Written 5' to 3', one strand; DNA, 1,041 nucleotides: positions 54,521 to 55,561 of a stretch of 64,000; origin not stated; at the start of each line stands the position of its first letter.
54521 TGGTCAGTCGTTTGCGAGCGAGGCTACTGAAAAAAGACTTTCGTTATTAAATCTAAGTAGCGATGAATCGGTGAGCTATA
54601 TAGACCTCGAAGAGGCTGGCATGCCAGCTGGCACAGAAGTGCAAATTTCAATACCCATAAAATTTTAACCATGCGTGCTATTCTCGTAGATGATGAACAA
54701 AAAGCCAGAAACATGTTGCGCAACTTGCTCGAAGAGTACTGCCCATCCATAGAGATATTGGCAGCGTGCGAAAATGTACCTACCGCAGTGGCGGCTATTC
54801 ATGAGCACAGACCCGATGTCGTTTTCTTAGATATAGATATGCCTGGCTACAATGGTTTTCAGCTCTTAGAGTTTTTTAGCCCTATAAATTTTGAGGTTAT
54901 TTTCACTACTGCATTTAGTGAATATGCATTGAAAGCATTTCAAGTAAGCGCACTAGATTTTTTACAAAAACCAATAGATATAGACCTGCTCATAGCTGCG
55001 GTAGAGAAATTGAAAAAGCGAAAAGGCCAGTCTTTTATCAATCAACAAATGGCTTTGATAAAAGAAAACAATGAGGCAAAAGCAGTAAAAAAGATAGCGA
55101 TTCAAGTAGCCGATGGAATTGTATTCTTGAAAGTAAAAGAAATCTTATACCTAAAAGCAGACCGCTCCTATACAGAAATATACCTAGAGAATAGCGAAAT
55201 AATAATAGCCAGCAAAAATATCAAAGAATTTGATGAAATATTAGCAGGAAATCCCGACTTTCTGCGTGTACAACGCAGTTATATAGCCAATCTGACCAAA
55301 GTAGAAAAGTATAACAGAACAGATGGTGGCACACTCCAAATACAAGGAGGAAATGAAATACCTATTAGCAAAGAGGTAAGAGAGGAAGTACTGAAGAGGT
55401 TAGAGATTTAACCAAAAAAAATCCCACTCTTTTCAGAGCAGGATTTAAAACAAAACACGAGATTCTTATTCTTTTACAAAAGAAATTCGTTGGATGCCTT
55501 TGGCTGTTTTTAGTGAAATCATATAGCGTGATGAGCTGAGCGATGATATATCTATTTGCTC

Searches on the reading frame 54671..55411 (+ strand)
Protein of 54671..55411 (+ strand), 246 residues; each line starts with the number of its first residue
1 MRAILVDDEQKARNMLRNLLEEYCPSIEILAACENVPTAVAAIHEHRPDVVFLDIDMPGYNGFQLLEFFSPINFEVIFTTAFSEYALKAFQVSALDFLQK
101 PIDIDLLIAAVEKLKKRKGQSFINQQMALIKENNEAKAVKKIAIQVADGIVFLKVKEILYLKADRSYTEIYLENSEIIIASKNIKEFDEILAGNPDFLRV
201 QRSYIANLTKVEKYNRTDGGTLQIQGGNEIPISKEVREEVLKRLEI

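Call 11: search_protein_families(library=pfam, proteins=[window:54671-55411:+], max_evalue=0.001)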
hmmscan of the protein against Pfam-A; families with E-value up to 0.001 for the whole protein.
window:54671-55411:+ (246 aa): 2 families
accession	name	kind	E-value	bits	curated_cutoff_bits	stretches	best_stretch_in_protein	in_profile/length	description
PF00072.30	Response_reg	-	3.6e-21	75.8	30.2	1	4-112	2-111/111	Response regulator receiver domain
PF04397.21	LytTR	-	1.5e-15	57.6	22.6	1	149-244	2-97/98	LytTr DNA-binding domain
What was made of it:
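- Checked: Two LytTR response regulators lie at 54671-55411 and 60117-60869 (call 11).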

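Call 16: find_encoding_contigs(protein=window:54671-55411:+, flank=10000, max_places=10)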
Protein window:54671-55411:+ (246 aa): 6 contigs read that carry it; 6 places shown.
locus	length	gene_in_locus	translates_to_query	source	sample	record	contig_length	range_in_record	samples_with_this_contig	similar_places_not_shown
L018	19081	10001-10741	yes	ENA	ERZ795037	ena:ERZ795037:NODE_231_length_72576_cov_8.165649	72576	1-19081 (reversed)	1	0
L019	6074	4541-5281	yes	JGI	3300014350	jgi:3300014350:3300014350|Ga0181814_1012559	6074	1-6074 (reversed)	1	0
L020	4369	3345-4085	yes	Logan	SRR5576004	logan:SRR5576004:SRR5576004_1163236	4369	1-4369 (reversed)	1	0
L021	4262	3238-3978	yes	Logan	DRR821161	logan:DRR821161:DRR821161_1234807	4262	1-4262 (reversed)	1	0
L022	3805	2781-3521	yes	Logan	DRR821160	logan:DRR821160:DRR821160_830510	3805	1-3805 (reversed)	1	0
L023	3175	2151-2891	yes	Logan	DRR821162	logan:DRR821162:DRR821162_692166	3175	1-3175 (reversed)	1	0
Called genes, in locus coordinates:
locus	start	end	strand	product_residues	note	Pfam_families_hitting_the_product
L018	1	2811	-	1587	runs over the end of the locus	PF13385:Laminin_G_3, PF19081:Ig_7, PF25099:GOLD_PATL1_C (faint), PF18962:Por_Secre_tail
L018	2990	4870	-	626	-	PF06739:SBBP (faint), PF18962:Por_Secre_tail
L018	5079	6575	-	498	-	PF12930:DUF3836 (faint), PF18962:Por_Secre_tail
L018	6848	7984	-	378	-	PF13173:AAA_14, PF13635:DUF4143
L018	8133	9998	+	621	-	PF13428:TPR_14 (faint), PF07719:TPR_2 (faint), PF13432:TPR_16 (faint), PF00515:TPR_1 (faint), PF13181:TPR_8 (faint), PF17874:TPR_MalT, PF13424:TPR_12, PF06580:His_kinase, +3 more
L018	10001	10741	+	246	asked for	PF00072:Response_reg, PF04397:LytTR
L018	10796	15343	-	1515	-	PF06739:SBBP (faint), PF19081:Ig_7 (faint), PF19408:PKD_6, PF18962:Por_Secre_tail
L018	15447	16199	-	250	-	PF00072:Response_reg, PF04397:LytTR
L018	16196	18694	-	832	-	PF07494:Reg_prop (faint), PF07495:Y_Y_Y, PF06580:His_kinase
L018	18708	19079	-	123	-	?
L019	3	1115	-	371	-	?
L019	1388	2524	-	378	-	PF13173:AAA_14, PF13635:DUF4143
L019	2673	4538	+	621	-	PF13428:TPR_14 (faint), PF07719:TPR_2 (faint), PF13432:TPR_16 (faint), PF00515:TPR_1 (faint), PF13181:TPR_8 (faint), PF17874:TPR_MalT, PF13424:TPR_12, PF06580:His_kinase, +3 more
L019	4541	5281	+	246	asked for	PF00072:Response_reg, PF04397:LytTR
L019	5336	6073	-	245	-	?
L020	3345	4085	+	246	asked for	PF00072:Response_reg, PF04397:LytTR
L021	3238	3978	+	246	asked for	PF00072:Response_reg, PF04397:LytTR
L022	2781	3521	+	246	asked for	PF00072:Response_reg, PF04397:LytTR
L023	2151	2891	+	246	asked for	PF00072:Response_reg, PF04397:LytTR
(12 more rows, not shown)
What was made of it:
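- Checked: An independent gene caller used the same ATG starts (call 16).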

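Call 29: find_homologous_proteins(query=window:54671-55408:+, max_evalue=1e-20)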
Query window:54671-55408:+ (246 aa): 5713 proteins with E <= 1e-20 among 7370 candidates; the best 120 are listed.
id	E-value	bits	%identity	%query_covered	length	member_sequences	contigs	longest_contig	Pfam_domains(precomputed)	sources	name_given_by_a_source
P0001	9.9e-152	521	100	100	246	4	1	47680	PF04397.22,PF00072.31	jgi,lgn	-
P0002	2.2e-139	481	91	100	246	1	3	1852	PF04397.22,PF00072.31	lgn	-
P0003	1.0e-102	361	65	100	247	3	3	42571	PF04397.22,PF00072.31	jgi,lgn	jgi:two-component system LytT family response regulator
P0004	1.6e-96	340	61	100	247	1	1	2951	PF04397.22,PF00072.31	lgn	-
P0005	1.2e-94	334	60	100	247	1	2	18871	PF04397.22,PF00072.31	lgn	-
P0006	3.8e-93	329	60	100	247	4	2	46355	PF04397.22,PF00072.31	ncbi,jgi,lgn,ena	jgi:two-component system LytT family response regulator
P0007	3.4e-92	326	60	100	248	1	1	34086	PF04397.22,PF00072.31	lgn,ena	-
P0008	5.5e-89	316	60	94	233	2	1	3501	PF04397.22,PF00072.31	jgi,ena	jgi:two-component system LytT family response regulator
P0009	1.7e-86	308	56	99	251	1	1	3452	PF04397.22,PF00072.31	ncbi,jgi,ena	jgi:two-component system LytT family response regulator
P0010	4.4e-84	300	55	99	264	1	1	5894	PF04397.22,PF00072.31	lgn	-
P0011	6.7e-84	299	56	99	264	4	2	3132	PF04397.22,PF00072.31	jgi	-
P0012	9.8e-83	295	53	100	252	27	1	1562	PF04397.22,PF00072.31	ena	-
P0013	3.3e-82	294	53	99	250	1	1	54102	PF04397.22,PF00072.31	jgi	-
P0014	5.7e-82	293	53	100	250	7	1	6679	PF04397.22,PF00072.31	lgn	-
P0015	3.2e-81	290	52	99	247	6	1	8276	PF04397.22,PF00072.31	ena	-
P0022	1.5e-78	282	54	98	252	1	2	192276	PF04397.22,PF00072.31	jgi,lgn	-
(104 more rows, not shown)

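Call 30: find_encoding_contigs(protein=P0003, flank=10000, max_places=3)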
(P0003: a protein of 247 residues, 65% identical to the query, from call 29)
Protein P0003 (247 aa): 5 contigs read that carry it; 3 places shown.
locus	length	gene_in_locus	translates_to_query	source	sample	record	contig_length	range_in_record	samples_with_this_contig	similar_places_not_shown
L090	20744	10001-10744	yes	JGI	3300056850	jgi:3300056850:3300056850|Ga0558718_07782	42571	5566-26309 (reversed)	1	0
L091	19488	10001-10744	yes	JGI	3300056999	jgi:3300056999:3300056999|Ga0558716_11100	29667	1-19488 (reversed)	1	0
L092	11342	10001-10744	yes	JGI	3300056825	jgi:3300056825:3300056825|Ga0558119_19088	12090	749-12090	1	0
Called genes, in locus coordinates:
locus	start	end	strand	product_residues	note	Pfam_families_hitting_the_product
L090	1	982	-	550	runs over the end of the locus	PF12930:DUF3836 (faint), PF18962:Por_Secre_tail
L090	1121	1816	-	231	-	-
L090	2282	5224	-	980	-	PF07494:Reg_prop (faint), PF06580:His_kinase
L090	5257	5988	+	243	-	PF00072:Response_reg, PF04397:LytTR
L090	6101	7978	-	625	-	PF18962:Por_Secre_tail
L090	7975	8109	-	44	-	-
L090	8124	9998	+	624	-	PF13424:TPR_12 (faint), PF06580:His_kinase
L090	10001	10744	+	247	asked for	PF00072:Response_reg, PF04397:LytTR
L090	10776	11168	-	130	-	PF04138:GtrA_DPMS_TM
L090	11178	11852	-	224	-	-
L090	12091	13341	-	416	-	PF00211:Guanylate_cyc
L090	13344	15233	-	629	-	PF22497:DUF6989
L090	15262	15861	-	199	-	PF01262:AlaDh_PNT_C (weak), PF01494:FAD_binding_3 (weak), PF00890:FAD_binding_2 (weak), PF01266:DAO, PF07992:Pyr_redox_2 (weak), PF13450:NAD_binding_8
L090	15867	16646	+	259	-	PF09674:DUF2400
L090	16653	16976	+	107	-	-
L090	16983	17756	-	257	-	-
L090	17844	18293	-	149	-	PF14108:ABA4-like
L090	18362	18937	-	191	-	PF00027:cNMP_binding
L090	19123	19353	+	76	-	PF09298:FAA_hydrolase_N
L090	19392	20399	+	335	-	PF01557:FAA_hydrolase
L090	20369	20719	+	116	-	-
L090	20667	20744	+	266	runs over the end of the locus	PF01613:Flavin_Reduct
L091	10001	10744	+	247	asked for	PF00072:Response_reg, PF04397:LytTR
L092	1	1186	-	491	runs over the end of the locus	PF04244:DPRP, PF03441:FAD_binding_7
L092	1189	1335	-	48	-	PF10013:DUF2256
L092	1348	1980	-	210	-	PF01613:Flavin_Reduct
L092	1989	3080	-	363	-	PF03441:FAD_binding_7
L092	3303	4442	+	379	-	PF01053:Cys_Met_Meta_PP, PF00155:Aminotran_1_2, PF06838:Met_gamma_lyase (weak), PF01041:DegT_DnrJ_EryC1 (faint)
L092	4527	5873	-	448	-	-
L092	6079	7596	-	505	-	PF06739:SBBP (faint), PF18962:Por_Secre_tail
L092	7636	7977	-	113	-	-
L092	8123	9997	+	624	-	PF17874:TPR_MalT (faint), PF13424:TPR_12 (faint), PF06580:His_kinase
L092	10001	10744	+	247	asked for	PF00072:Response_reg, PF04397:LytTR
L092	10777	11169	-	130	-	PF04138:GtrA_DPMS_TM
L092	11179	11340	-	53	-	?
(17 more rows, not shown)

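Call 31: find_encoding_contigs(protein=P0006, flank=10000, max_places=3)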
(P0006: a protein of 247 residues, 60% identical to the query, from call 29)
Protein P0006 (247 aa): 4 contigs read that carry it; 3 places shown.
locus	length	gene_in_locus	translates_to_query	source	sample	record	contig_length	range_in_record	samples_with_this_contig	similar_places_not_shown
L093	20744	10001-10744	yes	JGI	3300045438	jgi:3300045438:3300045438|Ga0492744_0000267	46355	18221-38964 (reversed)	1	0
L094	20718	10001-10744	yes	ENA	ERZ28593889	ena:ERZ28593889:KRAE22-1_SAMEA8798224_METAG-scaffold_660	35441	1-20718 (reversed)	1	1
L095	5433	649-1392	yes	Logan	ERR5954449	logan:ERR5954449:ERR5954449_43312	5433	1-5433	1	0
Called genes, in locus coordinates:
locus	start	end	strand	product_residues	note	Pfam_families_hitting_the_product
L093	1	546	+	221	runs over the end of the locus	PF00072:Response_reg, PF00486:Trans_reg_C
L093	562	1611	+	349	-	PF00512:HisKA, PF02518:HATPase_c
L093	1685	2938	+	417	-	PF00266:Aminotran_5, PF22580:KYNU_C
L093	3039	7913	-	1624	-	PF13385:Laminin_G_3, PF19081:Ig_7, PF06832:BiPBP_C (faint), PF19081:Ig_7, PF18962:Por_Secre_tail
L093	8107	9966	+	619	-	PF07719:TPR_2 (faint), PF13424:TPR_12, PF06580:His_kinase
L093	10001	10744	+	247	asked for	PF00072:Response_reg, PF04397:LytTR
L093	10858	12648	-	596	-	PF18962:Por_Secre_tail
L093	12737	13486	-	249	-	PF00072:Response_reg, PF04397:LytTR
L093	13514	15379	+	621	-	PF06580:His_kinase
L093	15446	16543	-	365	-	PF20181:DUF6544, PF21900:DUF6920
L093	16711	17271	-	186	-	PF28474:DUF8412, PF13376:OmdA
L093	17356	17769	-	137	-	PF08327:AHSA1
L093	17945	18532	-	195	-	-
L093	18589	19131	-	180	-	PF10604:Polyketide_cyc2 (weak)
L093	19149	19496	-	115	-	PF03795:YCII (faint)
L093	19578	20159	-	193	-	PF00027:cNMP_binding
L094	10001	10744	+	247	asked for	PF00072:Response_reg, PF04397:LytTR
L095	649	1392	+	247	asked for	PF00072:Response_reg, PF04397:LytTR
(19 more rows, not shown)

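Call 32: find_encoding_contigs(protein=P0007, flank=10000, max_places=3)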
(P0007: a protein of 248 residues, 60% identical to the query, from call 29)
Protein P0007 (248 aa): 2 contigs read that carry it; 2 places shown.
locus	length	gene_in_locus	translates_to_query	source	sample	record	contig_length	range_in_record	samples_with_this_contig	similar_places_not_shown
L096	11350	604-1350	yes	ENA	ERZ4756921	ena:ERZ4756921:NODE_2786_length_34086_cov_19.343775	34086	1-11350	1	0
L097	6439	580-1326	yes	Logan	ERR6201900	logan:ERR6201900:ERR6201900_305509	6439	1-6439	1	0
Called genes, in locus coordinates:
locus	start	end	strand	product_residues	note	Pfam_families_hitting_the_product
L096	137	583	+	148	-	PF02518:HATPase_c (weak)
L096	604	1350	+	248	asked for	PF00072:Response_reg, PF04397:LytTR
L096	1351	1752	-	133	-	-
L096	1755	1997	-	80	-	PF09527:ATPase_gene1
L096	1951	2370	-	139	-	PF04519:Bactofilin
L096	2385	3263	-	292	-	PF01551:Peptidase_M23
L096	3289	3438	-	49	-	-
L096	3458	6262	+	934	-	PF07719:TPR_2 (faint)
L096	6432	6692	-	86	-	-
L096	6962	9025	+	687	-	PF13089:PP_kinase_N, PF02503:PP_kinase, PF17941:PP_kinase_C_1, PF13091:PLDc_2 (weak), PF13090:PP_kinase_C, PF13091:PLDc_2 (weak)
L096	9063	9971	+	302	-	PF02541:Ppx-GppA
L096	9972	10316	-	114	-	-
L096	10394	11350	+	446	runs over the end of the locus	PF00919:UPF0004, PF04055:Radical_SAM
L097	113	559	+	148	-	PF02518:HATPase_c (weak)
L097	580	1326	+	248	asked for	PF00072:Response_reg, PF04397:LytTR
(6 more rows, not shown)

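Call 38: find_encoding_contigs(protein=P0005, flank=6000, max_places=2)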
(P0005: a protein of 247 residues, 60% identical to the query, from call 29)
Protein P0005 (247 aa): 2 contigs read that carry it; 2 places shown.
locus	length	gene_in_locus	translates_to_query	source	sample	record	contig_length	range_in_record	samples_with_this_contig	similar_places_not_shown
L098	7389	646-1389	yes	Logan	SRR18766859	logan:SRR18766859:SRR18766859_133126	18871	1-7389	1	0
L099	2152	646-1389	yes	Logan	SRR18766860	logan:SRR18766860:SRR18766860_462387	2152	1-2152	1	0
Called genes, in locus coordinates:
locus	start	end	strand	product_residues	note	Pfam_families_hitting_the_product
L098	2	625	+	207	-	?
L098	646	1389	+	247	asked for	PF00072:Response_reg, PF04397:LytTR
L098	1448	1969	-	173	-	PF14367:DUF4411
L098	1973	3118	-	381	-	PF01381:HTH_3 (weak), PF12844:HTH_19 (faint), PF13413:HTH_25 (faint), PF06114:Peptidase_M78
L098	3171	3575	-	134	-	-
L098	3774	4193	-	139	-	PF04519:Bactofilin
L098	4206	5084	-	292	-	PF01551:Peptidase_M23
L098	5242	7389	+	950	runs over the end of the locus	PF07719:TPR_2 (faint), PF13174:TPR_6 (faint), PF13424:TPR_12 (faint), PF13432:TPR_16 (faint), PF13428:TPR_14 (faint)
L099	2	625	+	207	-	?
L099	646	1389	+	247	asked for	PF00072:Response_reg, PF04397:LytTR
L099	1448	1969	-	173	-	PF14367:DUF4411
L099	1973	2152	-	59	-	?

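Call 39: find_encoding_contigs(protein=P0013, flank=6000, max_places=2)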
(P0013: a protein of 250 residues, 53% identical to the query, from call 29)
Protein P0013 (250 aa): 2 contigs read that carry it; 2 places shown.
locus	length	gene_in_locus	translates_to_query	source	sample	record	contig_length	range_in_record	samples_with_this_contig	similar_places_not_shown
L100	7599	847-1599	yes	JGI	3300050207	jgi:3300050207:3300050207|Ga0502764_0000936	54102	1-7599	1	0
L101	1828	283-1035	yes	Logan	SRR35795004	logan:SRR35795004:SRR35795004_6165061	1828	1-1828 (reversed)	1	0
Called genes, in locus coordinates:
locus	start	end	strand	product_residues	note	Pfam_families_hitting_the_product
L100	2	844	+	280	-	?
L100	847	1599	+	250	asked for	PF00072:Response_reg, PF04397:LytTR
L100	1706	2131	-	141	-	-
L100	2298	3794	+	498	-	-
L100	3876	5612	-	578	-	PF17164:DUF5122, PF18962:Por_Secre_tail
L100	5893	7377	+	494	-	-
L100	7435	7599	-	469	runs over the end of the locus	PF25059:FN3_DSCAM-DSCAML_C (faint), PF00041:fn3 (weak), PF20009:GEVED, PF18962:Por_Secre_tail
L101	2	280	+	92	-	?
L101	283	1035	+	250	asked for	PF00072:Response_reg, PF04397:LytTR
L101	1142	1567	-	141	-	-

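Call 40: find_encoding_contigs(protein=P0022, flank=6000, max_places=2)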
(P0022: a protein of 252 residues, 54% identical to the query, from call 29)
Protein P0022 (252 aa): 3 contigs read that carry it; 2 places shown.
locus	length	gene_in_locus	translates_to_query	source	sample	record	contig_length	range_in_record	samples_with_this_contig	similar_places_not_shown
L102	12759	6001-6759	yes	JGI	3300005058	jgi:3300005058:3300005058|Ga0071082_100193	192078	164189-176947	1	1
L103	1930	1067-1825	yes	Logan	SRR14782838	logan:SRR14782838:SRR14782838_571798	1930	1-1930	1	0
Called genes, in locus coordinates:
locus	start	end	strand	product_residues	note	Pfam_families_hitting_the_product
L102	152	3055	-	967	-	PF07494:Reg_prop (faint), PF06580:His_kinase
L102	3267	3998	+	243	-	PF00072:Response_reg, PF04397:LytTR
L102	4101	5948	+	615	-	PF06580:His_kinase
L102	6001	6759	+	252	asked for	PF00072:Response_reg, PF04397:LytTR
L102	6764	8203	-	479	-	-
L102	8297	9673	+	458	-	PF18962:Por_Secre_tail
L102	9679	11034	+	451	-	PF12930:DUF3836 (weak), PF18962:Por_Secre_tail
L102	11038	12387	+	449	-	PF13860:FlgD_ig (faint), PF18962:Por_Secre_tail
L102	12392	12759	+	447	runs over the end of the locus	PF18962:Por_Secre_tail, PF13860:FlgD_ig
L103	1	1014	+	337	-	?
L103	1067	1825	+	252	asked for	PF00072:Response_reg, PF04397:LytTR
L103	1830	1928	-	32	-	?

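Call 63: find_homologous_proteins(query=L090:5257-5985:+, max_evalue=1e-40)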
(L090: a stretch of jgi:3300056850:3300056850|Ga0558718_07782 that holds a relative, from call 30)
Query L090:5257-5985:+ (243 aa): 2629 proteins with E <= 1e-40 among 5189 candidates; the best 120 are listed.
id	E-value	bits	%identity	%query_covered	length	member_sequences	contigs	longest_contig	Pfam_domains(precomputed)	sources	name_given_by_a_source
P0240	3.8e-148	509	97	100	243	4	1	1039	PF04397.22,PF00072.31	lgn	-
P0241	5.2e-129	446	82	100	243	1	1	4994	PF04397.22,PF00072.31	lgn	-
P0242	8.3e-124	429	77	100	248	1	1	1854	PF04397.22,PF00072.31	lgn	-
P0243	1.1e-120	419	77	100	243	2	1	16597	PF04397.22,PF00072.31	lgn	-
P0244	5.2e-120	417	73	100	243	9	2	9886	PF04397.22,PF00072.31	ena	-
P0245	2.0e-118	412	75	100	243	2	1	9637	PF04397.22,PF00072.31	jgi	jgi:two-component system, LytTR family, response regulator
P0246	4.6e-117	407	72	100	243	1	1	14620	PF04397.22,PF00072.31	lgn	-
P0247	9.5e-113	393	73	100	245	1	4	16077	PF04397.22,PF00072.31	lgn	-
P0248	1.6e-111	389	72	100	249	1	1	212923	PF04397.22,PF00072.31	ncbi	-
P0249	2.2e-111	389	74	100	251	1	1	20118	PF04397.22,PF00072.31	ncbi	-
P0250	3.4e-111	388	72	100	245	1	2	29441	PF04397.22,PF00072.31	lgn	-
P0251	5.6e-108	378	70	100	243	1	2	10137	PF04397.22,PF00072.31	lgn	-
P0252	1.4e-107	376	70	100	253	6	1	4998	PF04397.22,PF00072.31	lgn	-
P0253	4.4e-107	375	70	100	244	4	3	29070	PF04397.22,PF00072.31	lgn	-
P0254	2.2e-106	373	72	100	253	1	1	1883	PF04397.22,PF00072.31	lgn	-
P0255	5.3e-105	368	67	100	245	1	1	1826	PF04397.22,PF00072.31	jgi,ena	-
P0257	1.7e-102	360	68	100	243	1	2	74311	PF04397.22,PF00072.31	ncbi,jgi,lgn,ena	jgi:two-component system LytT family response regulator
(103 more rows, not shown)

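Call 64: list_cluster_members(proteins=[P0244, P0245, P0255, P0257, P0243, P0246, P0247, P0241, P0251, P0253])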
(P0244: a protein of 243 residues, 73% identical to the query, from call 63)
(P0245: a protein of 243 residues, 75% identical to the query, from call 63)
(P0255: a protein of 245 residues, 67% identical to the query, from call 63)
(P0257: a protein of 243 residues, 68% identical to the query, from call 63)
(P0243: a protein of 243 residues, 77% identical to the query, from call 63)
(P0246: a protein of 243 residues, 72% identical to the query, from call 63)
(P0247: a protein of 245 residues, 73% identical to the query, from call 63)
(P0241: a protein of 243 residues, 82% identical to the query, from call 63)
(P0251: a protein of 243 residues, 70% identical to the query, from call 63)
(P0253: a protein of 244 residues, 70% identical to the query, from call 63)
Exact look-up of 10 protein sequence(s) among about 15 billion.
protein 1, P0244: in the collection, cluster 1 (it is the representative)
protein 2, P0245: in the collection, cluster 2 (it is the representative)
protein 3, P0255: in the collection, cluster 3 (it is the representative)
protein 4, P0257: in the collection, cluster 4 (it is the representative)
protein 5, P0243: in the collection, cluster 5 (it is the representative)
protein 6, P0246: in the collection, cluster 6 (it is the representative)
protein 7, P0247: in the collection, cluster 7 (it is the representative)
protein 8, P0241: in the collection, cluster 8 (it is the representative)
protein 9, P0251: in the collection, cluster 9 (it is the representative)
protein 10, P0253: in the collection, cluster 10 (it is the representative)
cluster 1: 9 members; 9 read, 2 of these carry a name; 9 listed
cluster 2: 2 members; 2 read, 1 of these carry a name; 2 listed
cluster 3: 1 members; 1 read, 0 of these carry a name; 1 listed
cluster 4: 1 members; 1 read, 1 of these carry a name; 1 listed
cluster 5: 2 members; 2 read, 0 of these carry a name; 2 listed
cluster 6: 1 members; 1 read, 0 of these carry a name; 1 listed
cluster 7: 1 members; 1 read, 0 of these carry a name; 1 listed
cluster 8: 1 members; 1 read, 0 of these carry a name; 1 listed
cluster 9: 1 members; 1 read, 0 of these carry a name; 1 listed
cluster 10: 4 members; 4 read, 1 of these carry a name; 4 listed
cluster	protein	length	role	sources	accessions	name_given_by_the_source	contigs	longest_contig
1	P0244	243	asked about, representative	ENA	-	-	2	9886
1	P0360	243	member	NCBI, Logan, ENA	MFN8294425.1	MAG: LytTR family DNA-binding domain-containing protein [Chitinophagales bacterium]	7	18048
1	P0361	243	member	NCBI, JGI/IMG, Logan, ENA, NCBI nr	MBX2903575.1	MAG: response regulator transcription factor [Chitinophagales bacterium] | response regulator transcription factor [Chitinophagales bacterium]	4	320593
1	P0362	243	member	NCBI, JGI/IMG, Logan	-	-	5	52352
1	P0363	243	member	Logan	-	-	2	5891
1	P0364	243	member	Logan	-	-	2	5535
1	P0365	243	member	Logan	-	-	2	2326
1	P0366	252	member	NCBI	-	-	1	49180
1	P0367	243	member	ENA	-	-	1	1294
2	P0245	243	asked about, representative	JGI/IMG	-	two-component system, LytTR family, response regulator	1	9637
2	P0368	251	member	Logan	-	-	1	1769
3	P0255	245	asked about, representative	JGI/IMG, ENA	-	-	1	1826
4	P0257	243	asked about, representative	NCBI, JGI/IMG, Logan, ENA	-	two-component system LytT family response regulator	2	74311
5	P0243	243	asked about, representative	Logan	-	-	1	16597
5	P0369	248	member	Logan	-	-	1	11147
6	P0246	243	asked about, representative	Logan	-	-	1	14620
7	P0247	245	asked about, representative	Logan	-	-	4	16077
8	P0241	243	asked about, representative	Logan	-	-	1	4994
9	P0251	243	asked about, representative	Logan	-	-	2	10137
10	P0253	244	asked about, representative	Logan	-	-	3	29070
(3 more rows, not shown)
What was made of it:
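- Tried and rejected: I used a homolog search and a cluster listing (calls 63, 64).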

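Call 65: find_encoding_contigs(protein=P0257, flank=10000, max_places=2)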
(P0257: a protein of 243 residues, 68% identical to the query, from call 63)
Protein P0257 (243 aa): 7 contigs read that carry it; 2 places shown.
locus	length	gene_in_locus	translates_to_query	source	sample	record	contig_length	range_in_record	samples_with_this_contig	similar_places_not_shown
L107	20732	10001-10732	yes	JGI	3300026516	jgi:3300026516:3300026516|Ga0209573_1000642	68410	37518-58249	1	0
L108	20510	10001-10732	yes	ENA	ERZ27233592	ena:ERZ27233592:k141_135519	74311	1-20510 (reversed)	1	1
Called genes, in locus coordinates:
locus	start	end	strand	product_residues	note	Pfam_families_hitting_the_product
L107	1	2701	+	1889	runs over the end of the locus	PF00801:PKD, PF18911:PKD_4, PF00801:PKD (weak), PF18911:PKD_4, PF00801:PKD (weak), PF18962:Por_Secre_tail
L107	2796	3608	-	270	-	PF06912:DUF1275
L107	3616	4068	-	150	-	-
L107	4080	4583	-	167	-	-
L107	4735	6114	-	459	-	PF00672:HAMP, PF00512:HisKA, PF02518:HATPase_c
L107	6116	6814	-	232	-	PF00072:Response_reg, PF00486:Trans_reg_C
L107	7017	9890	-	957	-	PF07494:Reg_prop (faint), PF06580:His_kinase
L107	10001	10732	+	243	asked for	PF00072:Response_reg, PF04397:LytTR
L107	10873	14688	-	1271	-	PF24595:DUF7619, PF18962:Por_Secre_tail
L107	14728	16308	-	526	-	PF17164:DUF5122, PF18962:Por_Secre_tail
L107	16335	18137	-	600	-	PF07730:HisKA_3, PF02518:HATPase_c (weak)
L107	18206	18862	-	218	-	PF00072:Response_reg, PF00196:GerE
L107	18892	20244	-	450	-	PF07695:7TMR-DISM_7TM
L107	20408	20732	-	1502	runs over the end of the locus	PF13385:Laminin_G_3, PF00801:PKD (faint), PF19081:Ig_7, PF18962:Por_Secre_tail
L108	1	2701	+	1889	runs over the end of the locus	PF00801:PKD, PF18911:PKD_4, PF00801:PKD (weak), PF18911:PKD_4, PF00801:PKD (weak), PF18962:Por_Secre_tail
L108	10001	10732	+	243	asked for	PF00072:Response_reg, PF04397:LytTR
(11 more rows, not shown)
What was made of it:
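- The islands also contain other regulators, for example OmpR-type and GerE-type response regulators in L093 and L107 (calls 31, 65).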

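Call 66: find_encoding_contigs(protein=P0248, flank=10000, max_places=2)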
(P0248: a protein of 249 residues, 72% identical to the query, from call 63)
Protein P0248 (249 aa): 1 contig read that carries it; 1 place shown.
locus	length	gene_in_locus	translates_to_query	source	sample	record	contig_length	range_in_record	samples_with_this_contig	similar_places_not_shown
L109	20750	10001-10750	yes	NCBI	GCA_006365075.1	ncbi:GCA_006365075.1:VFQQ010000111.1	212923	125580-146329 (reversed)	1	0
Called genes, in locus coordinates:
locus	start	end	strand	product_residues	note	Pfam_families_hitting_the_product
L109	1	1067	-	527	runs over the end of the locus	PF00515:TPR_1 (faint), PF07719:TPR_2 (faint), PF13176:TPR_7 (faint), PF13181:TPR_8 (faint), PF13374:TPR_10 (faint), PF17874:TPR_MalT, PF13424:TPR_12, PF06580:His_kinase, +2 more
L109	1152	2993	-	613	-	PF12768:Rax2 (faint), PF17164:DUF5122, PF18962:Por_Secre_tail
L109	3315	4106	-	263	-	PF00072:Response_reg, PF04397:LytTR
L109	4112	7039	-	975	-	PF07494:Reg_prop (weak), PF06580:His_kinase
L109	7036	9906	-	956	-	PF07494:Reg_prop (faint), PF06580:His_kinase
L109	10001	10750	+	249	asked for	PF00072:Response_reg, PF04397:LytTR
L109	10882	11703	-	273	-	PF13371:TPR_9 (faint), PF00515:TPR_1 (faint), PF07719:TPR_2 (faint), PF13174:TPR_6 (faint), PF13181:TPR_8 (faint), PF13428:TPR_14 (faint), PF13432:TPR_16 (faint), PF12895:ANAPC3 (weak), +3 more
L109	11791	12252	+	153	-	PF01042:Ribonuc_L-PSP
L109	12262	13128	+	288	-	PF16881:LIAS_N, PF04055:Radical_SAM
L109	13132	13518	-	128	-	-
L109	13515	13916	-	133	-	-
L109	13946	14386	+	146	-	PF02590:SPOUT_MTase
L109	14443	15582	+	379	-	PF02771:Acyl-CoA_dh_N, PF02770:Acyl-CoA_dh_M, PF00441:Acyl-CoA_dh_1, PF22924:ACOX_C_alpha1 (faint), PF08028:Acyl-CoA_dh_2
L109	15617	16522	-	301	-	PF01112:Asparaginase_2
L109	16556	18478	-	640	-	PF13181:TPR_8 (faint), PF26725:TPR_INTS8_3 (weak), PF14559:TPR_19 (faint), PF07676:PD40, PF00691:OmpA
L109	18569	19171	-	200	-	PF03938:OmpH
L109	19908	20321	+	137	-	-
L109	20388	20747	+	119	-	PF18911:PKD_4, PF00801:PKD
